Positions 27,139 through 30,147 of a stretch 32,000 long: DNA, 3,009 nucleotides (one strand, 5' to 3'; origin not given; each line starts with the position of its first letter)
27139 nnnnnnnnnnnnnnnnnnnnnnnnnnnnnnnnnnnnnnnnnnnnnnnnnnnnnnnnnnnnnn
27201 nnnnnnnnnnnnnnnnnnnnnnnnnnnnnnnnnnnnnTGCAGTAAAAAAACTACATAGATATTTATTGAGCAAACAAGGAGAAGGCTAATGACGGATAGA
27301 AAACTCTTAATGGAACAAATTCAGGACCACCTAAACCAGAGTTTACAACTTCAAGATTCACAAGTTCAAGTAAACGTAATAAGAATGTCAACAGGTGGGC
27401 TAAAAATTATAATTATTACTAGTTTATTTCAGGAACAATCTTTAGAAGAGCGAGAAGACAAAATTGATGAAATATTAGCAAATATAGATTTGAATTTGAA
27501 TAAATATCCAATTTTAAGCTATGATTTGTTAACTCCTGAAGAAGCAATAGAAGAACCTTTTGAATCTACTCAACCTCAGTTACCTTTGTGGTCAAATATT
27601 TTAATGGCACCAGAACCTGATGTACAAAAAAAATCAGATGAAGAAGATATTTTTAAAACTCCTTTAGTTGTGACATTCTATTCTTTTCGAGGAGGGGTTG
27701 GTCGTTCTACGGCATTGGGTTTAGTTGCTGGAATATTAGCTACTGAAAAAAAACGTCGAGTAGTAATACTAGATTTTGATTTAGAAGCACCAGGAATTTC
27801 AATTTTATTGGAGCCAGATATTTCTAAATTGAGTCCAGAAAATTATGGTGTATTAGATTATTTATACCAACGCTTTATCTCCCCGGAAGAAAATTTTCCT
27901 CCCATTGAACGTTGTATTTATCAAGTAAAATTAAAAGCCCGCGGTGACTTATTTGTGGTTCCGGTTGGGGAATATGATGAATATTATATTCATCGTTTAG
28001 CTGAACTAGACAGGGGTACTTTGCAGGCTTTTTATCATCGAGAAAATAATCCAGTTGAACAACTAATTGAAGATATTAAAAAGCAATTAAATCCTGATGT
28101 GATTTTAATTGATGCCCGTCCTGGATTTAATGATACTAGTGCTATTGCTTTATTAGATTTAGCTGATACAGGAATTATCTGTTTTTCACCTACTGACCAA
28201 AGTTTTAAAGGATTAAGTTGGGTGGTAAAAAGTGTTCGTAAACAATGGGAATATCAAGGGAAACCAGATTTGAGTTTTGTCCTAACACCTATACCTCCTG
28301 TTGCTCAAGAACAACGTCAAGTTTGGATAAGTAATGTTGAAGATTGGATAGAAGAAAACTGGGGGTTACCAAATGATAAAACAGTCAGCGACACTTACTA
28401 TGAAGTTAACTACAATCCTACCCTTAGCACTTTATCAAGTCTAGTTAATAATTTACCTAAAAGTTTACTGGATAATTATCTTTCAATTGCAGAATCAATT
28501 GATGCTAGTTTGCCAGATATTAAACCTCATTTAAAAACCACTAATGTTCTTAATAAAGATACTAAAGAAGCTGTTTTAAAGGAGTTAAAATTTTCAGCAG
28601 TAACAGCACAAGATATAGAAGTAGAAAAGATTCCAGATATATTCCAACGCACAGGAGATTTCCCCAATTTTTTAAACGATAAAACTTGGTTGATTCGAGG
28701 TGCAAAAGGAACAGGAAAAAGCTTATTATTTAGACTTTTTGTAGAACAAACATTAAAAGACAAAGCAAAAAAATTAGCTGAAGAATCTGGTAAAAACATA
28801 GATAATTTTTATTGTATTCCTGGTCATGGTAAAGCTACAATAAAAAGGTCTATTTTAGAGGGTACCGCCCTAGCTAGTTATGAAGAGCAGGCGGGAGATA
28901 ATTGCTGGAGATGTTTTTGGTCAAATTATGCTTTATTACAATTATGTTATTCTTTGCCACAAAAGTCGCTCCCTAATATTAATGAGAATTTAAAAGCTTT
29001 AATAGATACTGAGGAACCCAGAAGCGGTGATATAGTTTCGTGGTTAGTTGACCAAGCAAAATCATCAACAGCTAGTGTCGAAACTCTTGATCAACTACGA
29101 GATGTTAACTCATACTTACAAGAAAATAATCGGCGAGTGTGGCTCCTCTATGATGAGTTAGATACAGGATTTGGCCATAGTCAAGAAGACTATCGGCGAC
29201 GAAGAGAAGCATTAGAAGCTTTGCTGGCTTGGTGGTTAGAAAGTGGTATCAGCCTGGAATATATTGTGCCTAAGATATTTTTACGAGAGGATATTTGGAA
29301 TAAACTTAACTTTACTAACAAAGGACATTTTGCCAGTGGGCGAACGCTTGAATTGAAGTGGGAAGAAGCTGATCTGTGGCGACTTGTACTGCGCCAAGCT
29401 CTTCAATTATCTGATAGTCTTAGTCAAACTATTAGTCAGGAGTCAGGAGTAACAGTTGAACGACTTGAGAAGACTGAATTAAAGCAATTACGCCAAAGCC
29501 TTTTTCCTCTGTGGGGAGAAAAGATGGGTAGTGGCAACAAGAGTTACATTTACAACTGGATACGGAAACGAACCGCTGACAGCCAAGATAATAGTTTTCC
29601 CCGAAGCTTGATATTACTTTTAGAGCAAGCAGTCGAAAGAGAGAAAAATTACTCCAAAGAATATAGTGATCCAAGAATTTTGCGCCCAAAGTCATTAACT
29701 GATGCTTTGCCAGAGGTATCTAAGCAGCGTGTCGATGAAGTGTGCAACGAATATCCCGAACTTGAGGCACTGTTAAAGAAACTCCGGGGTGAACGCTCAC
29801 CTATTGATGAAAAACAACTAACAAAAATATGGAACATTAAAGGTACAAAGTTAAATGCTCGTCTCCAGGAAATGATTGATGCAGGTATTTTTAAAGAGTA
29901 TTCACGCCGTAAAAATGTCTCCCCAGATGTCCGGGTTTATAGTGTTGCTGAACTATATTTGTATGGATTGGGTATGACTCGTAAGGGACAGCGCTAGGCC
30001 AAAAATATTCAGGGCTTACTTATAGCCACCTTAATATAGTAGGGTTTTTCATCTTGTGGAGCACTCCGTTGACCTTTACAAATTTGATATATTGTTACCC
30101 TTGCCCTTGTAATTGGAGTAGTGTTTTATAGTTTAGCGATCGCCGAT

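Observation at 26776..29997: HEPN gene + three-module double-P-loop ATPase gene: candidate uncharacterised NTPase-effector conflict (defence) cassette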

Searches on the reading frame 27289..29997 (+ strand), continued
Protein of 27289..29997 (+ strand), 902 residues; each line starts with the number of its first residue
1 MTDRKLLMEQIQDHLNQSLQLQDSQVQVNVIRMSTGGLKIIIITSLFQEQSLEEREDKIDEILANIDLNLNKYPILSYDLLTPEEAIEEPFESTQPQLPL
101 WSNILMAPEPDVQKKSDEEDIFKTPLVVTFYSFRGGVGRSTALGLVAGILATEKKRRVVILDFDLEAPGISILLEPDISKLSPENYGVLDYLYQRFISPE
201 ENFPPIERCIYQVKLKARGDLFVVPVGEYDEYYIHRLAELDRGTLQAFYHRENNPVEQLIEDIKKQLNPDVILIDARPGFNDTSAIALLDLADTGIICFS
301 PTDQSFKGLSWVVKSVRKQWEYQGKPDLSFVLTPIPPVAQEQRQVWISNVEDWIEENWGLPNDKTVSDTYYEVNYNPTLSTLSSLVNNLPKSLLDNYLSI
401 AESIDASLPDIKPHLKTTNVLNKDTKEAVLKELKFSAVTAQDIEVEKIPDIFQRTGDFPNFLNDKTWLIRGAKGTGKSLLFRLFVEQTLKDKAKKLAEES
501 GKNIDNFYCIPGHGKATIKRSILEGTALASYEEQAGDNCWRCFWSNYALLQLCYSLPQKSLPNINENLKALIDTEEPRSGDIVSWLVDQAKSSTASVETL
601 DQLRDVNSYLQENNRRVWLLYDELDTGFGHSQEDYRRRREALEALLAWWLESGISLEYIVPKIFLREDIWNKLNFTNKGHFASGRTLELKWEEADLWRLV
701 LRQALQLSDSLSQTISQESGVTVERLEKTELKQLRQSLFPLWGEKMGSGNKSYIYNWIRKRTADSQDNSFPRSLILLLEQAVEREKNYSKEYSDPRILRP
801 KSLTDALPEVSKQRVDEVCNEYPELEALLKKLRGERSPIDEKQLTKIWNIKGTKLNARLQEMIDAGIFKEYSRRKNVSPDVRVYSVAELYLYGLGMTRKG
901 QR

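Call 93: find_encoding_contigs(protein=P0056, flank=6000, max_places=1)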
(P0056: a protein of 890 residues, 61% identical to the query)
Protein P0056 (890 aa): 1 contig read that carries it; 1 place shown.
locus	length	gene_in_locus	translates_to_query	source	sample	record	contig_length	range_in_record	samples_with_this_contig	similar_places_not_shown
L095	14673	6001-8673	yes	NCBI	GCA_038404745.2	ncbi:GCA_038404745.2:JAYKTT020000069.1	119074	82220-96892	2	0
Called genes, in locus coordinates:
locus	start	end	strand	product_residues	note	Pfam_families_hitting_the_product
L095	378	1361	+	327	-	PF00005:ABC_tran, PF13304:AAA_21 (faint)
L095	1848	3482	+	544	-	PF02563:Poly_export, PF22461:SLBB_2 (weak), PF10531:SLBB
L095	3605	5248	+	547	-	PF12697:Abhydrolase_6 (faint), PF07176:DUF1400, PF00561:Abhydrolase_1 (faint), PF03403:PAF-AH_p_II, PF12146:Hydrolase_4 (faint), PF12740:PETase (faint)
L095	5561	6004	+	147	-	-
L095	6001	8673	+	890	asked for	PF01656:CbiA (weak), PF10609:ParA (faint), PF13614:AAA_31, PF24389:ORC-CDC6-like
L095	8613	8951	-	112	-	-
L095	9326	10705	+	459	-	PF00067:p450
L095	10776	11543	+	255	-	PF00106:adh_short, PF08659:KR, PF23441:SDR, PF13561:adh_short_C2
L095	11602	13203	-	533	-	PF02129:Peptidase_S15, PF08530:PepX_C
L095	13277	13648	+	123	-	PF13366:PDDEXK_3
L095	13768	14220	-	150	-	PF02311:AraC_binding (weak), PF07883:Cupin_2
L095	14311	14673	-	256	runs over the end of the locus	PF00857:Isochorismatase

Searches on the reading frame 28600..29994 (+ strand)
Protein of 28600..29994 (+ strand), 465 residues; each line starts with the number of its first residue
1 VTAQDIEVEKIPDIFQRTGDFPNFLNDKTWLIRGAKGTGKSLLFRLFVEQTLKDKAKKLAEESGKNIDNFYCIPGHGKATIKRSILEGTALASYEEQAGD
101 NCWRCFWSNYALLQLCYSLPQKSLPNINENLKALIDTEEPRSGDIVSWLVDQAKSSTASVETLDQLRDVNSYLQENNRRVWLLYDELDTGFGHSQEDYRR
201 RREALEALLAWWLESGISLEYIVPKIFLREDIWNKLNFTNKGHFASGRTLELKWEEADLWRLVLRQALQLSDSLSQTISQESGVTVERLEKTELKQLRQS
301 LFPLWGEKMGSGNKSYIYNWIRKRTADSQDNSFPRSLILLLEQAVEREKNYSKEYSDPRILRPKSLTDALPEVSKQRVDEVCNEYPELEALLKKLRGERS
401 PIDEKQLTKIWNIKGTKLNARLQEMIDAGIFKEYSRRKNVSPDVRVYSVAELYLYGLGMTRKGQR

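Call 59: search_solved_structures(query=window:28600-29994:+, max_evalue=10, show_alignments=0)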
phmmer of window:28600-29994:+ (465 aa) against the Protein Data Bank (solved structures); distinct sequences matched with E-value up to 10: 9.
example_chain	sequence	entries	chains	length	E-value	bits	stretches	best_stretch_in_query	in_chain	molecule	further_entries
8jon_A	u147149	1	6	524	0.6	12.1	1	23-58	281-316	Circadian clock oscillator protein KaiC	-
5htr_A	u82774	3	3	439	0.93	11.4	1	17-71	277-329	Putative xylulose kinase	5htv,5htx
8zn5_B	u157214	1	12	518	1.1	11.2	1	11-56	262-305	KaiC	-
7dy1_A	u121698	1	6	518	1.4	10.9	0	23-53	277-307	Circadian clock protein kinase KaiC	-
4o0m_A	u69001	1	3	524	1.4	10.8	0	23-53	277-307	Circadian clock protein kinase KaiC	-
8zn7_D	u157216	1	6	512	1.4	10.8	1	23-58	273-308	KaiC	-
5jwq_A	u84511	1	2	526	1.4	10.8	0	23-53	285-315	Circadian clock protein kinase KaiC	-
5xgw_A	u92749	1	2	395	2.5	10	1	197-252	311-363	Isoaspartyl dipeptidase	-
5xgx_A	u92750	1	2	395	2.5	10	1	197-252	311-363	Isoaspartyl dipeptidase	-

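Call 60: search_protein_families(library=pfam, proteins=[window:28600-29994:+], max_evalue=10)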
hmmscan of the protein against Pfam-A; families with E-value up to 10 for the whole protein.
window:28600-29994:+ (465 aa): 8 families
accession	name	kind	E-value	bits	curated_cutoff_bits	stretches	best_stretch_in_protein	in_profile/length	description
PF24389.1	ORC-CDC6-like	-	7.4e-06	25.4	27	1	2-60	7-65/571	ORC-CDC6-like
PF13401.12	AAA_22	-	0.0028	18.4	27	1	31-95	9-64/130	AAA domain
PF05729.18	NACHT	-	0.0034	17.7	26.7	1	149-212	58-113/167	NACHT domain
PF05673.19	DUF815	-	0.0034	17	23.8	2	13-63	39-88/249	Protein of unknown function (DUF815)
PF00004.35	AAA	-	0.024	15.5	21.2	0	158-212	38-92/131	ATPase family associated with various cellular activities (AAA)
PF01029.23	NusB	-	0.042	14.7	23.1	1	344-395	13-69/133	NusB family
PF00005.33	ABC_tran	-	0.076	14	25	1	27-54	11-38/137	ABC transporter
PF13191.12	AAA_16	-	0.086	13.8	32.6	1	31-92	28-64/167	AAA ATPase domain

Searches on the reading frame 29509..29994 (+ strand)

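Call 60: search_protein_families(library=pfam, proteins=[window:29509-29994:+], max_evalue=10)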
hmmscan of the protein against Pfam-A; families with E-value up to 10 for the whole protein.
window:29509-29994:+ (162 aa): 2 families
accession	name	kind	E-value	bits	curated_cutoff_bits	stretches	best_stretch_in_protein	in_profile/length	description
PF10455.14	BAR_2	-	0.042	13.6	25.4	1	36-138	95-200/286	Bin/amphiphysin/Rvs domain for vesicular trafficking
PF03013.19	Pyr_excise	-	0.075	13.9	23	1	80-125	22-67/81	Pyrimidine dimer DNA glycosylase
